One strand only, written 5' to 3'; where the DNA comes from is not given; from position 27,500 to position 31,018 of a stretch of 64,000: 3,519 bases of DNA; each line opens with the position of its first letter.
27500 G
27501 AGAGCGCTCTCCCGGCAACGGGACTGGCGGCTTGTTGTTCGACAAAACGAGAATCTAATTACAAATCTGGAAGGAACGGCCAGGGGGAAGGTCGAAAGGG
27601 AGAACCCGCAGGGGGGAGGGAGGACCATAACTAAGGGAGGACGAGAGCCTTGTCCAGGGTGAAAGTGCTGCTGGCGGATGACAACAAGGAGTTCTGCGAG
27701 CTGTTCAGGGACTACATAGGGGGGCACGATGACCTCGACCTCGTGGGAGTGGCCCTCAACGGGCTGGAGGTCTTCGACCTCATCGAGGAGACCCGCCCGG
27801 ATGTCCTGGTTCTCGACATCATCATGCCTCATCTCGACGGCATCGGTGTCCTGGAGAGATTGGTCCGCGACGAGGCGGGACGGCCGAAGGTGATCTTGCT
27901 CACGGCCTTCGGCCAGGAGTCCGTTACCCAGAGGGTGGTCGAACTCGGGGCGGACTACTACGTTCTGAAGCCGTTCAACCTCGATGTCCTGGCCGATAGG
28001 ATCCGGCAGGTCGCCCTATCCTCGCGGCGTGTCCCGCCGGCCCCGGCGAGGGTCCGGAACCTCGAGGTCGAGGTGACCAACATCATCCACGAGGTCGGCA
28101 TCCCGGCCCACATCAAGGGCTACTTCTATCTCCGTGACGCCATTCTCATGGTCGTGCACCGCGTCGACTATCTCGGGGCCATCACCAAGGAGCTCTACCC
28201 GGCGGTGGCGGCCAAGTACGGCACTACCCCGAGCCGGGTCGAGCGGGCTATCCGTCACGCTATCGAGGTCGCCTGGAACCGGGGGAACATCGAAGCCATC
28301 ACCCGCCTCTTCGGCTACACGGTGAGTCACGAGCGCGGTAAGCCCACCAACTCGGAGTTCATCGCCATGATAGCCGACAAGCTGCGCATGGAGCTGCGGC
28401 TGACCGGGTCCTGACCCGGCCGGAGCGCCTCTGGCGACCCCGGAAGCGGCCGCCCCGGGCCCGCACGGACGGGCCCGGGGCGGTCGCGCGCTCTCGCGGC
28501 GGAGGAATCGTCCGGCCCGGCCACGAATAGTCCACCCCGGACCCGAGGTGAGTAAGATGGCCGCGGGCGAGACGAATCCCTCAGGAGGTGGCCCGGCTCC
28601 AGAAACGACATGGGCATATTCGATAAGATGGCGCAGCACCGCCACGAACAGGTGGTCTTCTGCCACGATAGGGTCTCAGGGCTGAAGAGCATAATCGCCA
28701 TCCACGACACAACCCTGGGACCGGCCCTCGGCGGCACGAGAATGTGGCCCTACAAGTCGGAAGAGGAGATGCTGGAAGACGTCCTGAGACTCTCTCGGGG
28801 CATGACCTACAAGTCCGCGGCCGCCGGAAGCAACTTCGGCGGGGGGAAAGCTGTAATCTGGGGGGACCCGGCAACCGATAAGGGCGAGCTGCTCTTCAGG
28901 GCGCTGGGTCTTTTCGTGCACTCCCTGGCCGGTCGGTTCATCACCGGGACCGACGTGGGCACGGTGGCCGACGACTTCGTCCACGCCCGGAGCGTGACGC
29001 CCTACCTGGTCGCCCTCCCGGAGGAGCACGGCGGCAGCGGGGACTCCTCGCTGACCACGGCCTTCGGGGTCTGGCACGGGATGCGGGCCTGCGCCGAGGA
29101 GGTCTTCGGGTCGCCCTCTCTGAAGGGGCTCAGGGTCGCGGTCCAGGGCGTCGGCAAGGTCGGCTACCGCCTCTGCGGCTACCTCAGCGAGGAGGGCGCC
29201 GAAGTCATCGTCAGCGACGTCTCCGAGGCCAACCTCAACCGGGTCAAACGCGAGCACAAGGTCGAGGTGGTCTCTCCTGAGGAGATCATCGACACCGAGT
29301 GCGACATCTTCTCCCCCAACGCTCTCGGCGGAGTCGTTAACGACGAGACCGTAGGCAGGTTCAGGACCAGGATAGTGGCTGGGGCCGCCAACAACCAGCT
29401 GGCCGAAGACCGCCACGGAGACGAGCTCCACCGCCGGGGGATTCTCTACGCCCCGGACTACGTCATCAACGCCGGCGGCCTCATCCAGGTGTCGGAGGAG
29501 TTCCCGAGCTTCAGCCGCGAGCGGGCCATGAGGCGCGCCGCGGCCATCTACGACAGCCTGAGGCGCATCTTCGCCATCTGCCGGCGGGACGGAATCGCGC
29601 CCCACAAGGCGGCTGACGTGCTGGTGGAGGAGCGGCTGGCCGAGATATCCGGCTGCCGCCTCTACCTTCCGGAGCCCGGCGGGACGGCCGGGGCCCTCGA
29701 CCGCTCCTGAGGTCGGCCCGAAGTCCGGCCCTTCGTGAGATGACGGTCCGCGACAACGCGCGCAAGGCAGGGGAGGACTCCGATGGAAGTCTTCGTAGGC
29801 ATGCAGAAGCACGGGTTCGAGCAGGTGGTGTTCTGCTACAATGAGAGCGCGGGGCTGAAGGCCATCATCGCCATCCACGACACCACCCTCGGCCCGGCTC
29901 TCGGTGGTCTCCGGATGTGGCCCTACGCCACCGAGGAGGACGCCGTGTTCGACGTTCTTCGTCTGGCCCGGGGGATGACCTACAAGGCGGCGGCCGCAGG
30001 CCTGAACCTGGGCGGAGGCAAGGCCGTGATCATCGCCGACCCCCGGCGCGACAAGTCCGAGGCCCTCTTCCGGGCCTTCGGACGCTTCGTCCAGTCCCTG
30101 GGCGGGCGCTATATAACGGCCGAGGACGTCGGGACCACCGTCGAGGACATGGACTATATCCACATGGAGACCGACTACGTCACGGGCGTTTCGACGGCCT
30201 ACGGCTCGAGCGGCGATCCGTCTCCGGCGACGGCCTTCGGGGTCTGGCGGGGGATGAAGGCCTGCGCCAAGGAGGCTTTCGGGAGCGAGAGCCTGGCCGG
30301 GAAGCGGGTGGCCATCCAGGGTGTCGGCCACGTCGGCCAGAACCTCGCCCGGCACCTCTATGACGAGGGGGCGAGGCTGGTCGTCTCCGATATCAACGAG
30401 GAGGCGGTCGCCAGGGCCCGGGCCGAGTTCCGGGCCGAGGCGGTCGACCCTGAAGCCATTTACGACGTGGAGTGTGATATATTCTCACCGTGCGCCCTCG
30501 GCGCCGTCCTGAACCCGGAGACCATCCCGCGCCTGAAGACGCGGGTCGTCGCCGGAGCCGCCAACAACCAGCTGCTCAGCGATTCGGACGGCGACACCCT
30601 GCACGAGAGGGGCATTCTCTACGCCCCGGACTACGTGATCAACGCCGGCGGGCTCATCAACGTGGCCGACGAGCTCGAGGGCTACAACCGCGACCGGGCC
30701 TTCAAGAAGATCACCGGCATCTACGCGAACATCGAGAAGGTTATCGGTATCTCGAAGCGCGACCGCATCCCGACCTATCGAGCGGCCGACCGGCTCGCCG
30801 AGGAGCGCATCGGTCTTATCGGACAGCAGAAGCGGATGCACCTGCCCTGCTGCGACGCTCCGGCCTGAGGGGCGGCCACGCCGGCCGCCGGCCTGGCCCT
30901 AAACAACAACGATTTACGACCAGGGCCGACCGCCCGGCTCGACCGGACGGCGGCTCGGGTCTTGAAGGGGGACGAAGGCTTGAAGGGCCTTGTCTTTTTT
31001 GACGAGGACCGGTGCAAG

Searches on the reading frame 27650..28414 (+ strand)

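Call 4: search_protein_families(library=pfam, proteins=[window:27650-28414:+])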
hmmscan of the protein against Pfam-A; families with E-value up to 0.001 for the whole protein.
window:27650-28414:+ (254 aa): 2 families
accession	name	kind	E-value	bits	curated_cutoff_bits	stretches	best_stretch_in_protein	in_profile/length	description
PF08769.17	Spo0A_C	-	1.3e-45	154.1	25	1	142-245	1-104/104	Sporulation initiation factor Spo0A C terminal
PF00072.30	Response_reg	-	9.5e-24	84.1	30.2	1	6-119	1-111/111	Response regulator receiver domain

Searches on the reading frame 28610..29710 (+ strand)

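Call 26: search_protein_families(library=pfam, proteins=[window:28610-29710:+], max_evalue=0.01)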
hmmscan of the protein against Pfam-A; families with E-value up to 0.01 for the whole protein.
window:28610-29710:+ (366 aa): 5 families
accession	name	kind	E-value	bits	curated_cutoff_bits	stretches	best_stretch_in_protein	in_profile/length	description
PF02812.23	ELFV_dehydrog_N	-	6.3e-25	87.8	25.3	1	12-122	1-119/129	Glu/Leu/Phe/Val dehydrogenase, dimerisation domain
PF00208.27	ELFV_dehydrog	-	4.5e-17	63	23.4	2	209-296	89-179/241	Glutamate/Leucine/Phenylalanine/Valine dehydrogenase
PF02826.25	2-Hacid_dh_C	-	0.00064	19.6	25.1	1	164-235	27-96/178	D-isomer specific 2-hydroxyacid dehydrogenase, NAD binding domain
PF02254.24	TrkA_N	-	0.0014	19.4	23.8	1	176-221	1-45/116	TrkA-N domain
PF03446.21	NAD_binding_2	-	0.0066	16.9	21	0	176-228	2-54/161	NAD binding domain of 6-phosphogluconate dehydrogenase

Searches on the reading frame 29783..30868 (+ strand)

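Call 26: search_protein_families(library=pfam, proteins=[window:29783-30868:+], max_evalue=0.01)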
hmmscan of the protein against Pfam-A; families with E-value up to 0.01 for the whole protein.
window:29783-30868:+ (361 aa): 11 families
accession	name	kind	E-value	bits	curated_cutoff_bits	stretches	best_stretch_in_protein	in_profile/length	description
PF02812.23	ELFV_dehydrog_N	-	1.2e-32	112.7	25.3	1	22-131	14-128/129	Glu/Leu/Phe/Val dehydrogenase, dimerisation domain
PF00208.27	ELFV_dehydrog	-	5.9e-20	72.4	23.4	2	215-294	96-177/241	Glutamate/Leucine/Phenylalanine/Valine dehydrogenase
PF02826.25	2-Hacid_dh_C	-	5.9e-05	22.9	25.1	1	162-235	25-96/178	D-isomer specific 2-hydroxyacid dehydrogenase, NAD binding domain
PF03807.23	F420_oxidored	-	0.0002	22.3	21.6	0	175-222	1-52/94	NADP oxidoreductase coenzyme F420-dependent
PF02254.24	TrkA_N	-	0.00033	21.4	23.8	1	176-220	1-44/116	TrkA-N domain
PF01488.26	Shikimate_DH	-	0.0014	19.2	24.3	0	162-219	3-59/138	Shikimate / quinate 5-dehydrogenase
PF03446.21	NAD_binding_2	-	0.0014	19.1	21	1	176-217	2-43/161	NAD binding domain of 6-phosphogluconate dehydrogenase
PF13561.12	adh_short_C2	-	0.0015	18.6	27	1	184-239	8-58/236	Enoyl-(Acyl carrier protein) reductase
PF00670.27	AdoHcyase_NAD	-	0.0058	17.2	27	1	171-208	21-58/162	S-adenosyl-L-homocysteine hydrolase, NAD binding domain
PF02737.24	3HCDH_N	-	0.0065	16.8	22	0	176-218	2-44/180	3-hydroxyacyl-CoA dehydrogenase, NAD binding domain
PF00106.31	adh_short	-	0.0094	15.9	26.6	0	184-234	12-59/195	short chain dehydrogenase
